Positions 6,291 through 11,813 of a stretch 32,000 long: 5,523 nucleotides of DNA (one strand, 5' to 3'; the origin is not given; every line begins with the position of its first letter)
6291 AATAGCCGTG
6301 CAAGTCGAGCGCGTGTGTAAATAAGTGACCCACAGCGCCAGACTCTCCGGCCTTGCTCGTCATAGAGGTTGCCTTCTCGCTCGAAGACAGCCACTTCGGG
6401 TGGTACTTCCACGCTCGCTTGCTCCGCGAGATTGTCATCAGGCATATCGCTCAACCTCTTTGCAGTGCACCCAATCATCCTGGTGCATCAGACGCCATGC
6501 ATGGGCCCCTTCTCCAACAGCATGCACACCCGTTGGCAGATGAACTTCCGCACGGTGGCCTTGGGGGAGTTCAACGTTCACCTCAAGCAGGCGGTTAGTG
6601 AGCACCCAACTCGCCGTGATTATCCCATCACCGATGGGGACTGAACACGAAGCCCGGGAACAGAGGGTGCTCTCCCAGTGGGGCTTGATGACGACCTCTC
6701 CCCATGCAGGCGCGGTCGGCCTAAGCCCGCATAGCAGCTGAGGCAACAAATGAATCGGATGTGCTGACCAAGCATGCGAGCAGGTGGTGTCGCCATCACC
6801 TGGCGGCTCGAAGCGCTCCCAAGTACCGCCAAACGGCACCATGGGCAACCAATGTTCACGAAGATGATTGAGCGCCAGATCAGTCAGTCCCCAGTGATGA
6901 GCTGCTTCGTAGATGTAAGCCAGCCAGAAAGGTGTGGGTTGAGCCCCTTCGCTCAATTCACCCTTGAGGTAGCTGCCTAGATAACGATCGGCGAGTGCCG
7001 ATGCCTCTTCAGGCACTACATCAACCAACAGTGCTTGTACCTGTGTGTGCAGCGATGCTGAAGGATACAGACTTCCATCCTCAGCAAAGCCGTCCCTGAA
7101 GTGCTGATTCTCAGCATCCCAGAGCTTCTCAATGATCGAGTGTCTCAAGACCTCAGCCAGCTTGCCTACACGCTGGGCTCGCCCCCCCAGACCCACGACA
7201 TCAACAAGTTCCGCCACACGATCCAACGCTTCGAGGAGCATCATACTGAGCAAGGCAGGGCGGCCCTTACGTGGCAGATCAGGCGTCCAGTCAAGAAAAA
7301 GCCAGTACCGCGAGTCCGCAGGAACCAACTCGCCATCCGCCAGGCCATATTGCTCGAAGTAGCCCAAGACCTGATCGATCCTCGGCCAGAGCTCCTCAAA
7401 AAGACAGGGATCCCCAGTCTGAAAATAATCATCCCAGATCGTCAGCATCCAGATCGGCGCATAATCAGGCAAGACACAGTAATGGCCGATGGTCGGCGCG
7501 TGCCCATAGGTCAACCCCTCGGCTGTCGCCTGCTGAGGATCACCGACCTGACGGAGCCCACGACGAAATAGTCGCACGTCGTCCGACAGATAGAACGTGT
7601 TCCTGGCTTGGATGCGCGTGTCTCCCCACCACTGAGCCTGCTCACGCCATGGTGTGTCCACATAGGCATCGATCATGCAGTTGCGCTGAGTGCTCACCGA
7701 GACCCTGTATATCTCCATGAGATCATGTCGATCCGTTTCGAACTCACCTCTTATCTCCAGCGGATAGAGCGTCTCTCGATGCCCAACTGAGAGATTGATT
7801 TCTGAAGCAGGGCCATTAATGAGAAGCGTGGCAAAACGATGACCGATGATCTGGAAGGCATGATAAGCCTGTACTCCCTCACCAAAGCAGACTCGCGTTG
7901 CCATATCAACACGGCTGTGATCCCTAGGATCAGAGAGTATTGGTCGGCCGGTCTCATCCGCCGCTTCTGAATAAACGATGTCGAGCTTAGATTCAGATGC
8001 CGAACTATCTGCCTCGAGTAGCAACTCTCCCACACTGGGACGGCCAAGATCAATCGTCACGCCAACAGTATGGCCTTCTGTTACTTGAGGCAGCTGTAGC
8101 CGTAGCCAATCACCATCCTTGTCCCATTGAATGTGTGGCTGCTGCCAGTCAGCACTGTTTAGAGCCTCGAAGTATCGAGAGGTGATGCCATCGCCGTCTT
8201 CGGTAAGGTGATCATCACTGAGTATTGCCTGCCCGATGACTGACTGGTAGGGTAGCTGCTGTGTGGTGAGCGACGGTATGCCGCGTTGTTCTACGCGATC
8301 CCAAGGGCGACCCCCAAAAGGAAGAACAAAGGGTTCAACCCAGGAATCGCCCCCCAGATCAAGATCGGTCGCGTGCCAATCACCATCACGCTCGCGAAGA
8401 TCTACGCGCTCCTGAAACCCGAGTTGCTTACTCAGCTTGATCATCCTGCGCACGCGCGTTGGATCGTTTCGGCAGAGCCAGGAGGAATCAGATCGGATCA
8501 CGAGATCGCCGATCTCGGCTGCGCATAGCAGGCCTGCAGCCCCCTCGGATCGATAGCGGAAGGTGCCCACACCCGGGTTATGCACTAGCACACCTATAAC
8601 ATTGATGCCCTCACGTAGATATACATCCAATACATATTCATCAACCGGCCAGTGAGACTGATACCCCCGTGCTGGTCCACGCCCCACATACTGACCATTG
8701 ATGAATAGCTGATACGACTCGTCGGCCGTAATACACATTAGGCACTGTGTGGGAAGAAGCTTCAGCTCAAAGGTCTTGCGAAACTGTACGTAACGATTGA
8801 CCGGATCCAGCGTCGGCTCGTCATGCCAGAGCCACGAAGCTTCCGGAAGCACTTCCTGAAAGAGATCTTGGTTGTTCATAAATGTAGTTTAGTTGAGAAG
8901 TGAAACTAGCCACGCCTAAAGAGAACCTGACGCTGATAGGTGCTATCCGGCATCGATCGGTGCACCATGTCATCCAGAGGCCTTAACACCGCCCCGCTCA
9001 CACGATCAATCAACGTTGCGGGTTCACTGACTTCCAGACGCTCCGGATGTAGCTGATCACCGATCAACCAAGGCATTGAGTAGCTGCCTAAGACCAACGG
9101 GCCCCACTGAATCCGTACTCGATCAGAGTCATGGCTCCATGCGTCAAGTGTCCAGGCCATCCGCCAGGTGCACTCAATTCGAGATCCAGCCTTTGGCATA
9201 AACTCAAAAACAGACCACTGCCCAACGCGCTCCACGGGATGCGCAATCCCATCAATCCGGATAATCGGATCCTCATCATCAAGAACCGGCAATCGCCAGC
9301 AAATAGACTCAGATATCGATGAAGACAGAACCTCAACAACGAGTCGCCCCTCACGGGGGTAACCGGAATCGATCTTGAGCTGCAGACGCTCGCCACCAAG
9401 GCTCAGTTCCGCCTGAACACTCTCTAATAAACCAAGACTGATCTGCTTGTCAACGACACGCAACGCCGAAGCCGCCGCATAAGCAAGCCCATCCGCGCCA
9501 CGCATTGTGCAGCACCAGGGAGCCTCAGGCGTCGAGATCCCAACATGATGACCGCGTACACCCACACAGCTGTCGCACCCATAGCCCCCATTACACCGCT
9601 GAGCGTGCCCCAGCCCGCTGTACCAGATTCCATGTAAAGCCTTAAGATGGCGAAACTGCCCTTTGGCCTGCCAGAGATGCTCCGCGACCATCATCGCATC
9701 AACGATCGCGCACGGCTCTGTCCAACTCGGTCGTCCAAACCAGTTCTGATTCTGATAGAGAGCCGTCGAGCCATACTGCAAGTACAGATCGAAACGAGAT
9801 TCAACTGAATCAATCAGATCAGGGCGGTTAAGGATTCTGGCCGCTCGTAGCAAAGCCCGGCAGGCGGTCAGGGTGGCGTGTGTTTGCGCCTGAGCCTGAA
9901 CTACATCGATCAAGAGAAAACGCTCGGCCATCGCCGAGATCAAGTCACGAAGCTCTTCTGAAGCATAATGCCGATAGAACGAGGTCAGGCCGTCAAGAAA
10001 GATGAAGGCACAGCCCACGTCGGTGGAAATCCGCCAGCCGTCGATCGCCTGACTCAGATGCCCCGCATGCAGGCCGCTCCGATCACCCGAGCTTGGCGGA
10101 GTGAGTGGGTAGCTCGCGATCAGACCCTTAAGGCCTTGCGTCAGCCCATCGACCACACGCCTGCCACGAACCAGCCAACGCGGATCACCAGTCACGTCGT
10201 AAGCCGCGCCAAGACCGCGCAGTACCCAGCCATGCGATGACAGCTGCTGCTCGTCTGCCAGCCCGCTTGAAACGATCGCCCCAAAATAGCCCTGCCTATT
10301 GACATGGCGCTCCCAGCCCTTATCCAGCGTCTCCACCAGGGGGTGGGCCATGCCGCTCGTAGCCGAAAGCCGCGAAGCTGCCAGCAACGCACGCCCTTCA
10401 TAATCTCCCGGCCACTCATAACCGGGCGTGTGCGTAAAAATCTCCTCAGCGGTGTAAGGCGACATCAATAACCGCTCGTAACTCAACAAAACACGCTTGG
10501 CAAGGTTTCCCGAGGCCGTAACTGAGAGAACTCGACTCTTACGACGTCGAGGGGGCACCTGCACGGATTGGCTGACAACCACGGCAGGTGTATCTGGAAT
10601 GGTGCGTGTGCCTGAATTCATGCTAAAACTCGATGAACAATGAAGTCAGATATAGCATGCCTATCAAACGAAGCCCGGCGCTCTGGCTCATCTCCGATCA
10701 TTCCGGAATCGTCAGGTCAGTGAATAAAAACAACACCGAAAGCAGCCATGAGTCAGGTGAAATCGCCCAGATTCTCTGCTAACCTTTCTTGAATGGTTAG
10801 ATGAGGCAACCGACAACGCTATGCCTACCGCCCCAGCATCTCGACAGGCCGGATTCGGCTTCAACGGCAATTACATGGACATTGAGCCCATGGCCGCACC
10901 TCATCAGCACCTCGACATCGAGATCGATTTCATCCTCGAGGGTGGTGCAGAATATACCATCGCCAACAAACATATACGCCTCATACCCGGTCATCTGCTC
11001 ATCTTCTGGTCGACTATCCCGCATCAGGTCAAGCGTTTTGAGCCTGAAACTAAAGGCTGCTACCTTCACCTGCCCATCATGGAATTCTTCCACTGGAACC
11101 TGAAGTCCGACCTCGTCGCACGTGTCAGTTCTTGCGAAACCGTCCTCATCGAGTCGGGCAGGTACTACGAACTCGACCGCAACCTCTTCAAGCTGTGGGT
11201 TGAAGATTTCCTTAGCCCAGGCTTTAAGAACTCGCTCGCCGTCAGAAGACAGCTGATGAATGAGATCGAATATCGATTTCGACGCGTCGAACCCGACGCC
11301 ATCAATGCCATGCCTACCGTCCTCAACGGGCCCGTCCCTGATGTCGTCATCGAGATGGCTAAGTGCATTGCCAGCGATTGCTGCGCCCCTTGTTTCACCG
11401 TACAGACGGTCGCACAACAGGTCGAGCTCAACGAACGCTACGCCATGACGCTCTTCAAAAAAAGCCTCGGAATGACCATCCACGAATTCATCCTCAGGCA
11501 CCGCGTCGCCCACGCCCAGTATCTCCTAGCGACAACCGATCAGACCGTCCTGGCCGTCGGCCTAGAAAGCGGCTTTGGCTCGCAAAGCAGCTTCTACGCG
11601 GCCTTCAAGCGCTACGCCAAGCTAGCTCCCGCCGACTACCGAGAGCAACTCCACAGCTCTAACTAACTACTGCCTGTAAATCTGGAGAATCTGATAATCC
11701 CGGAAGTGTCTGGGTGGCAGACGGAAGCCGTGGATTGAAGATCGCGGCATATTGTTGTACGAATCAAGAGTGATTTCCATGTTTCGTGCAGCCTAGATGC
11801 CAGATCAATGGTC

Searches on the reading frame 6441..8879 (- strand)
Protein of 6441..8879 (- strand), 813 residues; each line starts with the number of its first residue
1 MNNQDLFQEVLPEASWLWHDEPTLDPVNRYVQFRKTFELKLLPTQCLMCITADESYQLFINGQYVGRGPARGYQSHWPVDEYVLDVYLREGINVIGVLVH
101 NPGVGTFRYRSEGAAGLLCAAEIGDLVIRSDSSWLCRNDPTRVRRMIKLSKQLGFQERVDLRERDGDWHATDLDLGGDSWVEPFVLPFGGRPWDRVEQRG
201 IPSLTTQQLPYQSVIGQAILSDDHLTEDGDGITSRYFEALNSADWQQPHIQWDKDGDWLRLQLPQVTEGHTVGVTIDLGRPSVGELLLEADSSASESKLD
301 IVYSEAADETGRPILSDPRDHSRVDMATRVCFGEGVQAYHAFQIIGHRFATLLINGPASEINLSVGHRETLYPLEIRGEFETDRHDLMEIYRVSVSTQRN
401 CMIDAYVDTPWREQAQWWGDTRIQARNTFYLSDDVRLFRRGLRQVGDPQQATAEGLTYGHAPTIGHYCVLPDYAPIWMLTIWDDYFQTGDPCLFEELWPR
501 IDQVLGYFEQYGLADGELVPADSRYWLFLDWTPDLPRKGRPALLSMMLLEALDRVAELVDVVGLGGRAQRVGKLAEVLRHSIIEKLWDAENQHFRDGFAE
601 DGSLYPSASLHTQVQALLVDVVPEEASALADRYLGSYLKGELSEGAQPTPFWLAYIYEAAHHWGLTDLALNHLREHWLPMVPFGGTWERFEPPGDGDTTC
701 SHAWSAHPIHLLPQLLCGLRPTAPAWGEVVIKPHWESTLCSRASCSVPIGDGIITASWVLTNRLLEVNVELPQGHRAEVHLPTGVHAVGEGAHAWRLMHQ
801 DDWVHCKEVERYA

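Call 80: search_protein_families(library=pfam, proteins=[window:6441-8879:-], max_evalue=0.0001)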
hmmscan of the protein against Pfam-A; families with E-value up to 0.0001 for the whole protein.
window:6441-8879:- (813 aa): 2 families
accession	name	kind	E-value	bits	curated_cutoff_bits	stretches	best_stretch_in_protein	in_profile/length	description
PF17389.8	Bac_rhamnosid6H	-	1e-28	101.1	24.5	1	378-714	4-337/339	Bacterial alpha-L-rhamnosidase 6 hairpin glycosidase domain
PF17390.7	Bac_rhamnosid_C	-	6e-10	39.2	22.1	1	718-791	1-73/78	Bacterial alpha-L-rhamnosidase C-terminal domain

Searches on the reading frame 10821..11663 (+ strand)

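Call 80: search_protein_families(library=pfam, proteins=[window:10821-11663:+], max_evalue=0.0001)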
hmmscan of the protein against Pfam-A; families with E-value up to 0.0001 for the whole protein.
window:10821-11663:+ (281 aa): 3 families
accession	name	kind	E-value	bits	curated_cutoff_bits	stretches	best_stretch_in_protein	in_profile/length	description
PF12833.13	HTH_18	-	8.9e-20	71.2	33.6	1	198-276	2-80/80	Helix-turn-helix domain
PF00165.29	HTH_AraC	-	1.8e-12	47.5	26.6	1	192-224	9-41/42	Bacterial regulatory helix-turn-helix proteins, AraC family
PF07883.17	Cupin_2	-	2.6e-05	24.3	27.2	1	18-71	2-57/70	Cupin domain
